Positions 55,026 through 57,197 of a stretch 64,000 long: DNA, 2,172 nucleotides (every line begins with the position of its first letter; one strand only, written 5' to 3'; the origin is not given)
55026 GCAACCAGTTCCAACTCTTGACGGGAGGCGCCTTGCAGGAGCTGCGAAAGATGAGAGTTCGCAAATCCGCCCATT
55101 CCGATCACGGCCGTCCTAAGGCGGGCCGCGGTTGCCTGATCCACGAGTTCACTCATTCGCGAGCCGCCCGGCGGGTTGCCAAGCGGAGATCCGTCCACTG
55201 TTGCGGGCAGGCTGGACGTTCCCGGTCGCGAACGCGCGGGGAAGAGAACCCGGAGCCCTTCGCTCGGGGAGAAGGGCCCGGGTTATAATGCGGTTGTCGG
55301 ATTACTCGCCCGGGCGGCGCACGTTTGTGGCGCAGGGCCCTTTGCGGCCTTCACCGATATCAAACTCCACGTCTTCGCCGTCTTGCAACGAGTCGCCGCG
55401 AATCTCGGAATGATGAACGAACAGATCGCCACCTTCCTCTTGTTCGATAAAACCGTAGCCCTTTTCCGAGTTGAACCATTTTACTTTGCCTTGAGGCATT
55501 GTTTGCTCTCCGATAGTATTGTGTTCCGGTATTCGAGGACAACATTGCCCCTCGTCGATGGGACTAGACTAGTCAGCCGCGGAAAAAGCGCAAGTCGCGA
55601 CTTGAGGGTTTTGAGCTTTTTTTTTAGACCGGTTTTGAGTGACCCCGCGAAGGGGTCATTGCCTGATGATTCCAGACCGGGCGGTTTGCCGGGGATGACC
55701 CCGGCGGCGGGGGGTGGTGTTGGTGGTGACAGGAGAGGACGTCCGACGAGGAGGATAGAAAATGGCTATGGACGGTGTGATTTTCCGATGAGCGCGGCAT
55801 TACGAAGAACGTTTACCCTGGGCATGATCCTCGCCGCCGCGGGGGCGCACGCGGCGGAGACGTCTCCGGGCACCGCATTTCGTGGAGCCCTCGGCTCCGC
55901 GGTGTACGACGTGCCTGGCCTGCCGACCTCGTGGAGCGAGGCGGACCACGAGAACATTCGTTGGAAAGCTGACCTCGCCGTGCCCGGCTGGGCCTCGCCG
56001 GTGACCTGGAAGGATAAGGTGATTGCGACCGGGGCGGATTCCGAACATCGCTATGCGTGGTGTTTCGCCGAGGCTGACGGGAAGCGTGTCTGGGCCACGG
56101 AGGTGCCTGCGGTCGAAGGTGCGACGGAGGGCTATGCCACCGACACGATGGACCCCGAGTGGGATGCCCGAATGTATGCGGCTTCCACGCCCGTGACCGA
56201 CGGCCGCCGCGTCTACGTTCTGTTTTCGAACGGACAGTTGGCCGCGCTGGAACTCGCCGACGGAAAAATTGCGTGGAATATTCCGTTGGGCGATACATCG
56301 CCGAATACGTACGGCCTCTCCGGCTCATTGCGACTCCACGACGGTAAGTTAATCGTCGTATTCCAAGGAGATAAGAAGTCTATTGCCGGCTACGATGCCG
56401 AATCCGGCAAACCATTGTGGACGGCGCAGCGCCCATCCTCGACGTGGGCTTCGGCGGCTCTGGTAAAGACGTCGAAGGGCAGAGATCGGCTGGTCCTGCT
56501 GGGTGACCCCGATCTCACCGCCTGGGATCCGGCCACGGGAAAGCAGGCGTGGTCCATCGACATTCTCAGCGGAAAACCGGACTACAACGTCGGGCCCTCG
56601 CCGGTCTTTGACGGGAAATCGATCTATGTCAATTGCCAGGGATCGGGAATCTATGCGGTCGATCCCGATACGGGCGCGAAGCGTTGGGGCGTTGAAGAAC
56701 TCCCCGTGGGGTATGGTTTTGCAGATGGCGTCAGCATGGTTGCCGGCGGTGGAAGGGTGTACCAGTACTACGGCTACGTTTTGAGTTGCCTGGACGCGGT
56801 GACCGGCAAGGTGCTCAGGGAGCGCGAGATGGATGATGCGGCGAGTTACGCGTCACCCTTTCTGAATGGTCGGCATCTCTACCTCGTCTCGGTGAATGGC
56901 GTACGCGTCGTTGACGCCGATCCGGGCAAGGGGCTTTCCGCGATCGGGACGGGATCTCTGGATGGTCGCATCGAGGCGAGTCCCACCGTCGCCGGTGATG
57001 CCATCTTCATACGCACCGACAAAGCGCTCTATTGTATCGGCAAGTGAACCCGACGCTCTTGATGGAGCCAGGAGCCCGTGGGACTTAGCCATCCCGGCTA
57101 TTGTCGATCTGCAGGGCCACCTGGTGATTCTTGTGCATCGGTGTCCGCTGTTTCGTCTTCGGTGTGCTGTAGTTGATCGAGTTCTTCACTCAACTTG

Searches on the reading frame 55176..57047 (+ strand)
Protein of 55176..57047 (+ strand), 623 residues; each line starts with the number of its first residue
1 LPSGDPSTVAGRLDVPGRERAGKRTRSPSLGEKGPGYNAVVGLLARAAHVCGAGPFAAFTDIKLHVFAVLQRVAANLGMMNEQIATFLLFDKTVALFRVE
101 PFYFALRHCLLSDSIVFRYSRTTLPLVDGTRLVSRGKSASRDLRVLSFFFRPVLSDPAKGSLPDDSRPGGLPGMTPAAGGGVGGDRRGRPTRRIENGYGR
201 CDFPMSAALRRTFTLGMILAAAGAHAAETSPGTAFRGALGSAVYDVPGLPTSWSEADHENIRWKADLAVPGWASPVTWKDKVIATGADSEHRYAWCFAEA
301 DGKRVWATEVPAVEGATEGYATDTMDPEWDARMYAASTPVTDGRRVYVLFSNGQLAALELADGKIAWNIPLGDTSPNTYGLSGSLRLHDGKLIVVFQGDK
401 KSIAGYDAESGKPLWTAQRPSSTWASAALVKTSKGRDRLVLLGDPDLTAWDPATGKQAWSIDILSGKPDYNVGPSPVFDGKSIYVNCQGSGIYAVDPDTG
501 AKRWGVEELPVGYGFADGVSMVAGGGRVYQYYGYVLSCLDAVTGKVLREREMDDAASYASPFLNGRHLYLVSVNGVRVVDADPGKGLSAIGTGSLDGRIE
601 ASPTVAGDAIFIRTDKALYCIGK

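Call 90: search_protein_families(library=pfam, max_evalue=0.0001, proteins=[window:55176-57047:+])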
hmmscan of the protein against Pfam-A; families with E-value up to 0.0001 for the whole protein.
window:55176-57047:+ (623 aa): 4 families
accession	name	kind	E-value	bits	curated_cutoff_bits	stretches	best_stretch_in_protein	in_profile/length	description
PF13360.13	PQQ_2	-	9.9e-28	97.8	27.6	2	297-485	8-174/233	Outer membrane protein assembly factor BamB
PF13570.13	Beta-prop_ACSF4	-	3.1e-12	47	133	1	340-621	58-327/329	Beta-alanine-activating enzyme, beta-propeller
PF01011.28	PQQ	-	7e-11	42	26.7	0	353-426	497-583/595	Glucose/ethanol/alcohol dehydrogenase, beta-propeller domain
PF25293.1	Beta-prop_EMC1_N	-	5.7e-08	33.1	34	1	342-463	30-147/219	EMC1 N-terminal beta-propeller domain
